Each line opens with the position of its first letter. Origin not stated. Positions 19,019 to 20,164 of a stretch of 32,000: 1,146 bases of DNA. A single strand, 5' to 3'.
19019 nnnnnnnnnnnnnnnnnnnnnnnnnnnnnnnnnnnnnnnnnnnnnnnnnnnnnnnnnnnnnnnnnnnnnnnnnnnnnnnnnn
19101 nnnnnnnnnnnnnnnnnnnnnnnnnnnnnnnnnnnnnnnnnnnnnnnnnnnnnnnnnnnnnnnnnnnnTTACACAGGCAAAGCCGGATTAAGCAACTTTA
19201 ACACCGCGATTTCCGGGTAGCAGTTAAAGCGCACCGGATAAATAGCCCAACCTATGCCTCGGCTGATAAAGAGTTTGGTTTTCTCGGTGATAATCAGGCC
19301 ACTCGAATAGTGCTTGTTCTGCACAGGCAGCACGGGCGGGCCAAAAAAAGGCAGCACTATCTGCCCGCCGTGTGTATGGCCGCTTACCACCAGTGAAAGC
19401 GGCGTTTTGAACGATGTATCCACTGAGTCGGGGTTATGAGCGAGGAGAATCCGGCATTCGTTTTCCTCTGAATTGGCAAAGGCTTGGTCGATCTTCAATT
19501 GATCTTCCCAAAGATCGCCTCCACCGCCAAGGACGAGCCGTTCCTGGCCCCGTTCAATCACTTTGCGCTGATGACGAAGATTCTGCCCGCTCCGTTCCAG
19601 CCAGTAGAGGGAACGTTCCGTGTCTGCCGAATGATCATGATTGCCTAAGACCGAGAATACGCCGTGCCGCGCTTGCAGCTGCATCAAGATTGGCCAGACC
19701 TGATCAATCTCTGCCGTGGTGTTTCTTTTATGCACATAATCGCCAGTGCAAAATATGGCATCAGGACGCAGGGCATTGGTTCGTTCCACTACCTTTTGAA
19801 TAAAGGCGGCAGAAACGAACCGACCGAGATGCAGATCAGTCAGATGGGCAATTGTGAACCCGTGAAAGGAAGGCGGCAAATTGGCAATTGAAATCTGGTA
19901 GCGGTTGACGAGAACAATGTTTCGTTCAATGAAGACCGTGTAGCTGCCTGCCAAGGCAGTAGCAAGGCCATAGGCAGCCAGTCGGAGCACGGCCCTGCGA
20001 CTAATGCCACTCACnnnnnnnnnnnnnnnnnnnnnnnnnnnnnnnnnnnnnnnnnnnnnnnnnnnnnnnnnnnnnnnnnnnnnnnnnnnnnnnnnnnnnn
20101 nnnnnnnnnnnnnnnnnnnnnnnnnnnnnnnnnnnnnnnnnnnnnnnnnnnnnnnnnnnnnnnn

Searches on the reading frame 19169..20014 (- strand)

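Call 76: search_protein_families(library=pfam, proteins=[window:19169-20014:-], max_evalue=0.00001)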
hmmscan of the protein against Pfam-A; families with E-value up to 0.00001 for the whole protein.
window:19169-20014:- (281 aa): 2 families
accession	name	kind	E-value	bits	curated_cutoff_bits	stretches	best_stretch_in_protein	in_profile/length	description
PF00149.33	Metallophos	-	5.2e-15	56.8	21.5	1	54-216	2-190/191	Calcineurin-like phosphoesterase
PF12850.12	Metallophos_2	-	3.2e-07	30.9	27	1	54-215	2-117/154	Calcineurin-like phosphoesterase superfamily domain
